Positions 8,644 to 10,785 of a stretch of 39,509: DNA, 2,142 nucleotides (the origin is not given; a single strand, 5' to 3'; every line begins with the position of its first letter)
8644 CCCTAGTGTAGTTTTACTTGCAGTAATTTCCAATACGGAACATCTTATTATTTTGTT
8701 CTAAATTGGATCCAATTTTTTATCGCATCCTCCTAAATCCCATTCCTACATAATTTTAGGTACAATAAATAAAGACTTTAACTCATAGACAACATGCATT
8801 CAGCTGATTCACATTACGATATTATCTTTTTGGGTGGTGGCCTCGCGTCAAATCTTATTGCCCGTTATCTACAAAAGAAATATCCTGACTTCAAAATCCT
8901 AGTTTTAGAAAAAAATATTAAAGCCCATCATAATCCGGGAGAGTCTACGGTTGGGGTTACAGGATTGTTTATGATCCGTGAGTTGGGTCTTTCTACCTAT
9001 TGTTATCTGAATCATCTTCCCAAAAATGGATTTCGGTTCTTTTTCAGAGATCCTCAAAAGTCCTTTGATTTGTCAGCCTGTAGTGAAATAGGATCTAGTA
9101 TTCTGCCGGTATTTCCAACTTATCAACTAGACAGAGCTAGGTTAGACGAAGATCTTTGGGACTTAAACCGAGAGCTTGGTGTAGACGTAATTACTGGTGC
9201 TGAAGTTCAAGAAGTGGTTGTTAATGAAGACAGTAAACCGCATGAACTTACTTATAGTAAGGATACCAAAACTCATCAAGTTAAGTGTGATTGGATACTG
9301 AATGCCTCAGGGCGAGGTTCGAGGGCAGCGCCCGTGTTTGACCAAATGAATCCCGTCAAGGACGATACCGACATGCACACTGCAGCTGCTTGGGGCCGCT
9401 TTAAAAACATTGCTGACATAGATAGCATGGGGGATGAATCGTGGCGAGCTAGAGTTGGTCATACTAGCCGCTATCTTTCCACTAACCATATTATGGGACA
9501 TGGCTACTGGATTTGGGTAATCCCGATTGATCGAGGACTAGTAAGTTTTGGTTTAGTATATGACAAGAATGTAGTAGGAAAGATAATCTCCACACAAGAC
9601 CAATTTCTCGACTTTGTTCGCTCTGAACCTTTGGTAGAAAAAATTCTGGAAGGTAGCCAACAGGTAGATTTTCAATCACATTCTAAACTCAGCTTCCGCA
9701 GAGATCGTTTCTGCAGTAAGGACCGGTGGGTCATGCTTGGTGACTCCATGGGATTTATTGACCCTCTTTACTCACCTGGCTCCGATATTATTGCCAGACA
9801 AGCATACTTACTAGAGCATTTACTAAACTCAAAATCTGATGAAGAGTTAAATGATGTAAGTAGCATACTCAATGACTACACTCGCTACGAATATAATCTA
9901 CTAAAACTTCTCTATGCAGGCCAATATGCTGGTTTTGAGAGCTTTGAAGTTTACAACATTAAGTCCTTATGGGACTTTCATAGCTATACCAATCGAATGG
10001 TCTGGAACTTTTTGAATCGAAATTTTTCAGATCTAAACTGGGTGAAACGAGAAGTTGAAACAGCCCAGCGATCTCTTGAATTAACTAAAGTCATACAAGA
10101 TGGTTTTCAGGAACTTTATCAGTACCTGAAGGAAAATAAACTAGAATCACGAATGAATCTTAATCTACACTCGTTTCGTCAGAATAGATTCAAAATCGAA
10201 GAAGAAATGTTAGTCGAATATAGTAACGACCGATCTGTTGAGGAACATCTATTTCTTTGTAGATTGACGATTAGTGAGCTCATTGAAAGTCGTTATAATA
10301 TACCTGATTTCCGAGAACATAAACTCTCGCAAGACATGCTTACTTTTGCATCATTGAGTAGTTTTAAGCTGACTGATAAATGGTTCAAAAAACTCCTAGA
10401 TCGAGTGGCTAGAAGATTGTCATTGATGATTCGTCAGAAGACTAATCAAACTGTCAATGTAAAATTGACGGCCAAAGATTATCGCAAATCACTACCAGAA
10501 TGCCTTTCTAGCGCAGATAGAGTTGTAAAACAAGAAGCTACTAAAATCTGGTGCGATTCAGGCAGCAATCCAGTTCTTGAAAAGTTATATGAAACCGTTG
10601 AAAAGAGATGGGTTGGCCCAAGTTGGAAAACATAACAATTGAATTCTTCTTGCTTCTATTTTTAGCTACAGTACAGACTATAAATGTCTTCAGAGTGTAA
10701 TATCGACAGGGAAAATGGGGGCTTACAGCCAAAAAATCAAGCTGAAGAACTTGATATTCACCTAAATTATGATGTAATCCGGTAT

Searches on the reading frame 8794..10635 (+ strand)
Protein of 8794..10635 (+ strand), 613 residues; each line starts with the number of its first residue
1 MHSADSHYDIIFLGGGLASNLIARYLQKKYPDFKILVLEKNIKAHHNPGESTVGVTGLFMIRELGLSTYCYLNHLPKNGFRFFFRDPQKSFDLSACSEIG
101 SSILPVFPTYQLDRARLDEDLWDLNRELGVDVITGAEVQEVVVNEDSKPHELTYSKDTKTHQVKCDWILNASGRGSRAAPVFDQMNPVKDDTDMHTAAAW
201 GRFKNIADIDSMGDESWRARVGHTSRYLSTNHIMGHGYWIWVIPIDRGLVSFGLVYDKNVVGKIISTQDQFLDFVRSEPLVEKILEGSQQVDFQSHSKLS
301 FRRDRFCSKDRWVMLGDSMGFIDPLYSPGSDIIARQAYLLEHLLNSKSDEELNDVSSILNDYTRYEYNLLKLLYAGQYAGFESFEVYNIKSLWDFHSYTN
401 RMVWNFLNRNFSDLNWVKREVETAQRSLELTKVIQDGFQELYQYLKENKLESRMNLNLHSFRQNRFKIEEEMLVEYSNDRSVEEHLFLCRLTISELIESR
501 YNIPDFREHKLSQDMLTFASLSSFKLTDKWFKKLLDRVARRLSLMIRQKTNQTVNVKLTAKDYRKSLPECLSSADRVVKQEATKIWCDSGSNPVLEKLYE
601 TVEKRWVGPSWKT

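Call 29: search_protein_families(library=pfam, proteins=[window:8794-10635:+], max_evalue=0.01)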
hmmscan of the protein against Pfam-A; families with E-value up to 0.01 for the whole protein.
window:8794-10635:+ (613 aa): 4 families
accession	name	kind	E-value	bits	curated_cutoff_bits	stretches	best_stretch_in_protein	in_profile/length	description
PF04820.20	Trp_halogenase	-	2e-14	53.8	21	1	105-367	148-375/458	Tryptophan halogenase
PF01494.25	FAD_binding_3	-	2.9e-06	27.2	22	1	10-180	4-165/349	FAD binding domain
PF01266.30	DAO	-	5.8e-05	23.2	27.9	0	110-188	144-224/353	FAD dependent oxidoreductase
PF07992.20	Pyr_redox_2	-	0.0013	18.7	26.1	0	119-178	187-241/291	Pyridine nucleotide-disulphide oxidoreductase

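Call 57: search_protein_families(library=ncbifam, proteins=[window:8794-10635:+], max_evalue=1)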
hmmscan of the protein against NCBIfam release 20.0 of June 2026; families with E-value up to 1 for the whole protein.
window:8794-10635:+ (613 aa): 28 families (the best 25 are shown)
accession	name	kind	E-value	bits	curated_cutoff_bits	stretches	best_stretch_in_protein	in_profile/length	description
NF033113.0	halo_ClmS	equivalog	1.9e-18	66.3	900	1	9-368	4-347/570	chloramphenicol-biosynthetic FADH2-dependent halogenase CmlS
TIGR02032.1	GG-red-SF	subfamily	1e-14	54.9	158.8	1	106-327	82-280/297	geranylgeranyl reductase family protein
NF049967.1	QhpG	equivalog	1.8e-11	43.6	240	1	110-329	80-271/423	flavin-dependent monooxygenase QhpG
NF038171.1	maturase_LodB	equivalog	9.4e-06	24.9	400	1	9-180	1-165/361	lysine-epsilon-oxidase maturase LodB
TIGR01789.1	lycopene_cycl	equivalog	0.00015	21.1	215.2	1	9-44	1-36/370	lycopene beta-cyclase CrtY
NF041080.1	DGGGPL_reductase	equivalog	0.00019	20.4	580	1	110-261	90-233/447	digeranylgeranylglycerophospholipid reductase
NF006091.0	PRK08243.1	subfamily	0.00025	19.9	351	1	10-174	5-161/393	4-hydroxybenzoate 3-monooxygenase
TIGR02360.1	pbenz_hydroxyl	equivalog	0.00062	18.7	538.7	1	10-173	5-160/390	4-hydroxybenzoate 3-monooxygenase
NF008519.0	PRK11445.1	equivalog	0.0025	17.1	303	0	6-47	2-40/355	FAD-binding protein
NF053548.1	violacein_VioC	equivalog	0.0026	17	760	0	9-43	3-35/429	NADP-dependent violacein biosynthesis oxygenase VioC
NF033460.1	glycerol3P_ox_II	equivalog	0.004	16.4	460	1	8-53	2-45/361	type 2 glycerol-3-phosphate oxidase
NF004947.0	PRK06292.2-5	equivalog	0.0047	15.9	592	0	6-41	2-36/474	dihydrolipoyl dehydrogenase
NF003607.0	PRK05257.2-3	equivalog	0.0076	14.9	734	1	4-42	9-47/497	malate:quinone oxidoreductase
NF003610.0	PRK05257.3-1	equivalog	0.011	14.4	745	1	4-45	6-47/495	malate:quinone oxidoreductase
NF003612.0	PRK05257.3-3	equivalog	0.016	13.6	742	1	4-78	8-75/498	malate:quinone oxidoreductase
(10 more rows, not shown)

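Call 60: search_solved_structures(query=window:8794-10632:+, max_evalue=0.001, show_alignments=1)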
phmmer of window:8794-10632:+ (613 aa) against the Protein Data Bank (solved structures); distinct sequences matched with E-value up to 0.001: 16.
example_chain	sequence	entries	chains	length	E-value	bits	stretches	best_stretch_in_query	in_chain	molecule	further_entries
5dbj_E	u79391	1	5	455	4.7e-16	61.6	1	2-339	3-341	FADH2-dependent halogenase PltA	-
5bul_A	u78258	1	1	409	1.7e-14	56.4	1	6-336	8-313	flavin-dependent halogenase triple mutant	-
8zop_A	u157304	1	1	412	2.1e-14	56.2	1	2-337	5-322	Halogenase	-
5bva_A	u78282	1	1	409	6.8e-14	54.4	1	6-334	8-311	flavin-dependent halogenase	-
3e1t_A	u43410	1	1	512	6.5e-12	47.9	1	6-356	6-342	Halogenase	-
3i3l_A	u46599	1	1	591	1e-11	47.3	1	10-338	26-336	Alkylhalidase CmlS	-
5buk_A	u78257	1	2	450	1.5e-09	40.1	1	109-338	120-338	FADH2-dependent halogenase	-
5wgv_A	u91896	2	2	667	2.2e-08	36.3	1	8-174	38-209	Flavin-dependent halogenase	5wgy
7fco_A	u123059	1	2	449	5e-08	35.1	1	229-339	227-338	ChlB4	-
7xgb_A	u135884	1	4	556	5.4e-08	35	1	229-330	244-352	Tetracycline 7-halogenase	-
7v0b_A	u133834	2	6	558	5.5e-08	34.9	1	229-330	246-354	Tetracycline 7-halogenase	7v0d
5wgt_A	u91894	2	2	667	1.4e-07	33.6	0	8-175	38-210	Flavin-dependent halogenase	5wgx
5wgu_A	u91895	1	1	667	1.5e-07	33.5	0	8-174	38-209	Flavin-dependent halogenase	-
5wgr_A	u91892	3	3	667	1.5e-07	33.5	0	8-174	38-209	Flavin-dependent halogenase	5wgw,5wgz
5wgs_A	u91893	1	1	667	1.9e-07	33.2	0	8-156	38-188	Flavin-dependent halogenase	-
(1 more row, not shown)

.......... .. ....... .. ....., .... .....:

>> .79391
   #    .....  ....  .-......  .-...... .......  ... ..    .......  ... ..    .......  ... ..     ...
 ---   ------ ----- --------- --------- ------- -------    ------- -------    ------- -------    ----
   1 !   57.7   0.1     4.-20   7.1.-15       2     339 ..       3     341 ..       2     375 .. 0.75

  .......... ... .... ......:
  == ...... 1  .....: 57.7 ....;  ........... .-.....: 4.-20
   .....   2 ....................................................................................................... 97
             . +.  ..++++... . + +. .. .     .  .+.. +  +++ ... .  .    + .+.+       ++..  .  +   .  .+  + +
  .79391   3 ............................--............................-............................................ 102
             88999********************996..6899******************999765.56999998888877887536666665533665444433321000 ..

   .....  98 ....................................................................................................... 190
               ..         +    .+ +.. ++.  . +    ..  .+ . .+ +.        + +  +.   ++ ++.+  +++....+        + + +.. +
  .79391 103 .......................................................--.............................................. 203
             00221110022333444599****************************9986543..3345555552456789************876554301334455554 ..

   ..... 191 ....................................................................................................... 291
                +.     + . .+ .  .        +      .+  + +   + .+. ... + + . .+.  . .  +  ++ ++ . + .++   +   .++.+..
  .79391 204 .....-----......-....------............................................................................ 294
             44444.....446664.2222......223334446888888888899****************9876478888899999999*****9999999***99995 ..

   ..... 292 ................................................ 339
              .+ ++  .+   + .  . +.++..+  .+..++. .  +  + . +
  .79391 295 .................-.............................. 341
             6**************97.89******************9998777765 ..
